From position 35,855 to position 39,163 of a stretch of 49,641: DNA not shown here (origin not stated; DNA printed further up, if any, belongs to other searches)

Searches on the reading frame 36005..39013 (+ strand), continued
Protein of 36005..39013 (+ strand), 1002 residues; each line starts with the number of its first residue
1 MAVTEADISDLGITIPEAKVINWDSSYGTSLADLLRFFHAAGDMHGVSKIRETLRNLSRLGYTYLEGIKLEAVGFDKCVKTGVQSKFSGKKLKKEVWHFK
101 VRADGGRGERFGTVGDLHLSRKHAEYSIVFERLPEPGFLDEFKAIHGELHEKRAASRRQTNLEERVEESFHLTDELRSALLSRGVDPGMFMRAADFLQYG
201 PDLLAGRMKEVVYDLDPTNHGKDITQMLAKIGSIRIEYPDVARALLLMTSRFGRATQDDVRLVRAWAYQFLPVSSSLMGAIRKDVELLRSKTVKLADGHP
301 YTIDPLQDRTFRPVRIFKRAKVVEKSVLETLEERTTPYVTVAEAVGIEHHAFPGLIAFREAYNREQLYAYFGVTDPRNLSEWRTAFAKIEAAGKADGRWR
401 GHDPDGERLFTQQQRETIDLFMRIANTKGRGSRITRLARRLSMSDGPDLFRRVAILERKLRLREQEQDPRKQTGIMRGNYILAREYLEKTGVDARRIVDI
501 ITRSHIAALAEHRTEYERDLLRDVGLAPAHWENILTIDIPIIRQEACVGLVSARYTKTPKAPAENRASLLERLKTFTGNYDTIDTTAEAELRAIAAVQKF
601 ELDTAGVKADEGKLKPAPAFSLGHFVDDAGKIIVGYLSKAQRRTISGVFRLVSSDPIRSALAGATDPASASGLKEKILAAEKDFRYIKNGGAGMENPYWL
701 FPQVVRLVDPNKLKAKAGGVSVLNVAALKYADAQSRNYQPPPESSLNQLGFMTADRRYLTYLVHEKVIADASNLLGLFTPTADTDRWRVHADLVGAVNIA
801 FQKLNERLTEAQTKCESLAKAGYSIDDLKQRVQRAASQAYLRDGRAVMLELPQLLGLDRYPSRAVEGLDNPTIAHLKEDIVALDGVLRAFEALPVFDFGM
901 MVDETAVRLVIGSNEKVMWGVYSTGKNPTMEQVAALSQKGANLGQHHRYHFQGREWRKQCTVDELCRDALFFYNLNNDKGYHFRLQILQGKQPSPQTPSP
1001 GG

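Call 75: list_cluster_members(proteins=[P0002, P0003, P0004, P0005, P0006, P0007, P0009, P0012, P0013, P0014])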
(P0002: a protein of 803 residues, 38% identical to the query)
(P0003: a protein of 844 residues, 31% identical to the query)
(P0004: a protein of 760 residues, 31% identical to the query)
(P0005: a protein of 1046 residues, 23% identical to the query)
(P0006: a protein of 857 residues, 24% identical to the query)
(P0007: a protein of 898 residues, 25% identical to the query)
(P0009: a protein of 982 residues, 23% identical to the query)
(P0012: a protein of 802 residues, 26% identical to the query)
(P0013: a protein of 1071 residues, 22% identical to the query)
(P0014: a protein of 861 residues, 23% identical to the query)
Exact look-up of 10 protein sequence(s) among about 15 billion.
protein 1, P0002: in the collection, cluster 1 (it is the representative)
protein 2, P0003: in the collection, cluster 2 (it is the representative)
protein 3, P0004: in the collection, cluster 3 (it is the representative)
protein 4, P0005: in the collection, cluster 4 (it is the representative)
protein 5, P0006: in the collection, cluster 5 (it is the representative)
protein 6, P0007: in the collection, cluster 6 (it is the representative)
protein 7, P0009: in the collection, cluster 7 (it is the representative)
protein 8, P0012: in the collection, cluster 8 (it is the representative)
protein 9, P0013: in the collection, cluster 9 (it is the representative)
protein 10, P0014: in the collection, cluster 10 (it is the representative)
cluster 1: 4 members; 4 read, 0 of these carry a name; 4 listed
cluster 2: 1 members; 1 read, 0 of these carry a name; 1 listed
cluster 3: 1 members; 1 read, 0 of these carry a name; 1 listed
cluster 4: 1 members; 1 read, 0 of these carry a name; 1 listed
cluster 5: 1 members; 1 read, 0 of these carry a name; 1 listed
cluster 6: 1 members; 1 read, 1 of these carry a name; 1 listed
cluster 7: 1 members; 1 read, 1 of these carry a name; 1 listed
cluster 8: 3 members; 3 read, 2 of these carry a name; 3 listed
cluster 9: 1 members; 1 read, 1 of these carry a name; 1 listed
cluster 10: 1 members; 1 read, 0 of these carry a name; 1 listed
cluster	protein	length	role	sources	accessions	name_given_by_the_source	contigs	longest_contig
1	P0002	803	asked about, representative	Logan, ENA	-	-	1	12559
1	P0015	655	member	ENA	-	-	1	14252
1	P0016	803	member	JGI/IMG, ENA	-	-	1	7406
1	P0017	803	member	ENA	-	-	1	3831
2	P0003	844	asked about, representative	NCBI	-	-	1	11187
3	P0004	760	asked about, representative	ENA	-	-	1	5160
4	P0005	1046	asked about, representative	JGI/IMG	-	-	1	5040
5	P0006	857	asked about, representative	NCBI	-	-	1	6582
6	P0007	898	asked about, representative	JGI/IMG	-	hypothetical protein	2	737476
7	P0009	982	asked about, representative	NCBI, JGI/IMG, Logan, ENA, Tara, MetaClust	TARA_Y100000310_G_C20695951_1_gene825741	strand:+ start:2405 stop:5353 length:2949 start_codon:yes stop_codon:yes ... | TARA_037_MES_0.1-0.22_C20695951_1_gene825741 "" ""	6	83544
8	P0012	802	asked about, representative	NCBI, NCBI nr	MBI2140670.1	hypothetical protein HYU14_07145, partial [Candidatus Woesearchaeota archaeon] | hypothetical protein [Candidatus Woesearchaeota archaeon]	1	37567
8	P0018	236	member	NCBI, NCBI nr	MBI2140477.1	hypothetical protein HYU14_06135, partial [Candidatus Woesearchaeota archaeon] | hypothetical protein [Candidatus Woesearchaeota archaeon]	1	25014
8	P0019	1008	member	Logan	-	-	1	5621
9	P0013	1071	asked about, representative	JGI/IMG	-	hypothetical protein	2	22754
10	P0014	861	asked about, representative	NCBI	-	-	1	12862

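Call 78: find_encoding_contigs(protein=P0002, flank=10000, max_places=6)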
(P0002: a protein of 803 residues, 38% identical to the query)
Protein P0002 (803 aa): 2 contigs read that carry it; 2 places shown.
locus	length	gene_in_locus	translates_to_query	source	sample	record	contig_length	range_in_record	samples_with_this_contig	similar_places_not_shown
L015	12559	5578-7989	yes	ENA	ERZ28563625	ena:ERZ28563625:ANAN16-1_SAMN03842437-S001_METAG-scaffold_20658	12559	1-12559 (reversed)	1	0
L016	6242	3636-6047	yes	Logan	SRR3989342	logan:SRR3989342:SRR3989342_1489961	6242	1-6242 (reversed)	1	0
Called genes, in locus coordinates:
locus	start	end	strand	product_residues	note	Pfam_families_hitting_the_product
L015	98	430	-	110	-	-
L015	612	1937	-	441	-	PF07693:KAP_NTPase (faint)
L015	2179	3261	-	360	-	PF13404:HTH_AsnC-type, PF13412:HTH_24 (weak)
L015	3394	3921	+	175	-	-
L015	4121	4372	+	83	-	-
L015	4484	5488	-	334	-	PF01256:Carb_kinase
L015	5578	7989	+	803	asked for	-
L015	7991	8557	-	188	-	PF01725:Ham1p_like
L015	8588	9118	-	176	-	-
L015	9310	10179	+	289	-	-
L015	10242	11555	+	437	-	PF00391:PEP-utilizers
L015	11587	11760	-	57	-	-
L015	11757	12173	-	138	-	PF10130:PIN_2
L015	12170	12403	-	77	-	PF26688:RHH_12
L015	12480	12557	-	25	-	?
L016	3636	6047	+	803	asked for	-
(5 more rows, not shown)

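Call 84: fold_search(model_id=the predicted structure, library=viral)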
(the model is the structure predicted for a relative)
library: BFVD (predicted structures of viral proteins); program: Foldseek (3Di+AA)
matches with E <= 10: 159; with E <= 0.001: 0
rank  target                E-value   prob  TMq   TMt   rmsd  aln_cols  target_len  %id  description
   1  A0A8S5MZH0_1          1.8e-01  0.06  0.08  0.09  61.3      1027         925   10  Minor tail protein [Siphoviridae sp. ctoMB99]
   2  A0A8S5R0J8            1.8e-01  0.08  0.08  0.08  53.5       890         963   12  Minor tail protein [Siphoviridae sp. cttJO12]
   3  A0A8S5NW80            2.1e-01  0.07  0.06  0.06  38.7       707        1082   10  Tail tape measure [Myoviridae sp. ctPT18]
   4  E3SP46                2.8e-01  0.08  0.08  0.10  27.4       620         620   12  Predicted protein [Cyanophage NATL2A-133]
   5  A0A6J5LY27            3.0e-01  0.04  0.07  0.08  55.4       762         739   13  Uncharacterized protein [uncultured Caudovirales phage]
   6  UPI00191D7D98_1       3.8e-01  0.04  0.08  0.08  40.2      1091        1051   10  (no name look-up for this kind of identifier)
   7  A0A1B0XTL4            4.7e-01  0.03  0.06  0.06  43.6       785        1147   12  (no name in the UniProt tables at hand)
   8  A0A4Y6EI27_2          4.7e-01  0.03  0.06  0.05  48.6       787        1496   11  Uncharacterized protein [Microbacterium phage TinyTimothy]
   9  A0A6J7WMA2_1          4.7e-01  0.02  0.06  0.05  60.0       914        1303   12  Phage tail tape measure protein [uncultured Caudovirales phage]
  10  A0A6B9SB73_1          5.2e-01  0.04  0.07  0.06  42.9       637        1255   11  Polyprotein (Fragment) [Rondonia picorna-like virus]
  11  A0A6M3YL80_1          5.2e-01  0.02  0.06  0.05  58.5      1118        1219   10  (no name in the UniProt tables at hand)
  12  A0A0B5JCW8            5.4e-01  0.05  0.09  0.10  27.4       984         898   12  F-box domain protein [Pandoravirus inopinatum]
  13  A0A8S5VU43            5.7e-01  0.04  0.09  0.08  35.8      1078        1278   10  Uncharacterized protein [Ackermannviridae sp.]
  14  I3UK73                5.7e-01  0.03  0.06  0.07  73.7       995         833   10  (no name in the UniProt tables at hand)
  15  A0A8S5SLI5            5.7e-01  0.02  0.06  0.06  46.3      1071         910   10  Tail tape measure protein [Siphoviridae sp. ctrCN24]
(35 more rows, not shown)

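Call 91: search_protein_families(library=pfam, alignment_id=A1, max_evalue=5)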
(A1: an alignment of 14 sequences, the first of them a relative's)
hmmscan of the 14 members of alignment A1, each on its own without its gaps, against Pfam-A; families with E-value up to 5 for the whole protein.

A. member 1, P0001 (1002 aa): 1 family
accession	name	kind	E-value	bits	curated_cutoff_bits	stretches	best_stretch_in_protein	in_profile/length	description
PF20072.4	DUF6468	-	0.11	13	26.9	1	793-839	29-75/76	Domain of unknown function (DUF6468)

B. families by the number of members that match (of 14 scanned): 18 families
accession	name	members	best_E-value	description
PF01450.25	KARI_C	1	0.0068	Ketol-acid reductoisomerase, C-terminal domain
PF12983.12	DUF3867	1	0.014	Protein of unknown function (DUF3867)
PF14114.12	DUF4286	1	0.018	Domain of unknown function (DUF4286)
PF09022.15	Staphostatin_A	1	0.042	Staphostatin A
PF09851.14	SHOCT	1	0.043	Short C-terminal domain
PF05922.21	Inhibitor_I9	1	0.073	Peptidase inhibitor I9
PF06094.17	GGACT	1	0.08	Gamma-glutamyl cyclotransferase, AIG2-like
PF12862.13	ANAPC5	1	0.094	Anaphase-promoting complex subunit 5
PF20787.2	SPP1_GP23-1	1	0.1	SPP1 phage GP23.1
PF20072.4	DUF6468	1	0.11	Domain of unknown function (DUF6468)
PF19416.4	Astro_VPg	1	0.12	Astrovirus VPg protein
PF18497.6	RNase_3_N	1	0.12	Ribonuclease III N-terminal domain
PF24897.1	DUF7744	1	0.13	Domain of unknown function (DUF7744)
PF15250.11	Raftlin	1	0.13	Raftlin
PF10360.14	DUF2433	1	0.19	Protein of unknown function (DUF2433)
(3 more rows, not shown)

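Call 92: find_related_loci(query=P0009, collection=viral_contigs, flank=5000)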
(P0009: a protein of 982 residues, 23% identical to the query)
Query P0009 (982 aa) in viral_contigs; peptide patterns used: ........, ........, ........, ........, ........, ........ (x = any residue, [..] = any of these).
1 stretches matched a pattern, but none encodes a relative of the query by tblastn (E <= 1e-3).

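Call 93: find_related_loci(query=P0001, collection=viral_contigs, flank=5000)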
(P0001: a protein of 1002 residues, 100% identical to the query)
Query P0001 (1002 aa) in viral_contigs; peptide patterns used: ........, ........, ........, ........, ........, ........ (x = any residue, [..] = any of these).
4 stretches matched a pattern, but none encodes a relative of the query by tblastn (E <= 1e-3).

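Call 94: find_related_loci(query=P0007, collection=viral_contigs, flank=5000)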
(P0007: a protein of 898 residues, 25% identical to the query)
Query P0007 (898 aa) in viral_contigs; peptide patterns used: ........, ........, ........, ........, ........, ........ (x = any residue, [..] = any of these).
2 stretches matched a pattern, but none encodes a relative of the query by tblastn (E <= 1e-3).

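Call 99: list_cluster_members(proteins=[L004:12944-14176:-, L009:20123-20464:+, L011:2390-3775:-, L013:596-1159:+, L001:7721-9256:+, L014:366-872:-, L003:853-1422:+, L015:10242-11552:+, L009:9151-9879:-, L001:6147-7709:+])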
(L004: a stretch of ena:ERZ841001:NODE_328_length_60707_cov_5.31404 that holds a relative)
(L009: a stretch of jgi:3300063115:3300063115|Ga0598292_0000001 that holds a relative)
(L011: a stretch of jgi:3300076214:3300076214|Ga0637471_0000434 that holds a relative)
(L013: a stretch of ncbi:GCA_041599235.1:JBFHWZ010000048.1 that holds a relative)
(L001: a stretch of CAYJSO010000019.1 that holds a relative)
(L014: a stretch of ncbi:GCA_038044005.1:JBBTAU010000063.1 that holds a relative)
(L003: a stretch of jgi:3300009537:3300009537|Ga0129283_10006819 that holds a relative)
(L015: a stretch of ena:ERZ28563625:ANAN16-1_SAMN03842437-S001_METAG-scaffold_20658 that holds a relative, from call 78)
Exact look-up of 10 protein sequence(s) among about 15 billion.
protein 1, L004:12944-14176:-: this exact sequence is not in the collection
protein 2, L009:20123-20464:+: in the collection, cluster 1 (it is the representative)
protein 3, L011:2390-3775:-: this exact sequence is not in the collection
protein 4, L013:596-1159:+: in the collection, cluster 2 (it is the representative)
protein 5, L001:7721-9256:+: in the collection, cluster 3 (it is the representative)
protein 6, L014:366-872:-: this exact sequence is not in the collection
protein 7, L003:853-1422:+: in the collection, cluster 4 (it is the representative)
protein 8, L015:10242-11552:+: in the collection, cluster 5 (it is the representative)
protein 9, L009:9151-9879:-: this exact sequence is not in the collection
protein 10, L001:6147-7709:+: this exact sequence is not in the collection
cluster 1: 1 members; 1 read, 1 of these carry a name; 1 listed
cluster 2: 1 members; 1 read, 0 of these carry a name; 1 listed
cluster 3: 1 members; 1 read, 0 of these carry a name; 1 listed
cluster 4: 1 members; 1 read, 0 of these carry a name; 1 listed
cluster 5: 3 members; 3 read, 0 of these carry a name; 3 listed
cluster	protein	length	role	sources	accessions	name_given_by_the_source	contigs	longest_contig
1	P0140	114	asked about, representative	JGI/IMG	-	large subunit ribosomal protein L7Ae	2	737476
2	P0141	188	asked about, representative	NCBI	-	-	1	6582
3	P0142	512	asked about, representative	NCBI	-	-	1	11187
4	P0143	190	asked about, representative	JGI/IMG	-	-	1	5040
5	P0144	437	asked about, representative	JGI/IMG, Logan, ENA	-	-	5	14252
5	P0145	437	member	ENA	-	-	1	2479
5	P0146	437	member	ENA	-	-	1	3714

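Call 103: find_encoding_contigs(protein=P0014, flank=10000, max_places=2)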
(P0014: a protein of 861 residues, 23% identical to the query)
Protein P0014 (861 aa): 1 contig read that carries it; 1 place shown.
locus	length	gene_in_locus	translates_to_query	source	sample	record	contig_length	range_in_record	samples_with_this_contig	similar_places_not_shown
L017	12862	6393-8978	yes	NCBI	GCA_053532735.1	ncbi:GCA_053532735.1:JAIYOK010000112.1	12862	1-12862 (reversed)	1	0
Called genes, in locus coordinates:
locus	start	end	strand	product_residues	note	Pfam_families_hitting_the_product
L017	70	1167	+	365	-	-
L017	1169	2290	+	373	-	PF00365:PFK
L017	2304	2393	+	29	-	-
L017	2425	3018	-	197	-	-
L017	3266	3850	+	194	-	-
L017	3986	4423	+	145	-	PF00164:Ribosom_S12_S23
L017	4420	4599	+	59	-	-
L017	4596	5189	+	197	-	PF00177:Ribosomal_S7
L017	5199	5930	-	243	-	PF01978:TrmB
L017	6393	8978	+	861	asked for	-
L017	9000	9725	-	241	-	PF13374:TPR_10 (faint), PF13424:TPR_12 (faint), PF07719:TPR_2 (faint), PF13181:TPR_8 (faint), PF00515:TPR_1 (faint)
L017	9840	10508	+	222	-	PF01866:Diphthamide_syn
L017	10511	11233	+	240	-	PF01261:AP_endonuc_2 (faint)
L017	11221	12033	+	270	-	PF01136:Peptidase_U32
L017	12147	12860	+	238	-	?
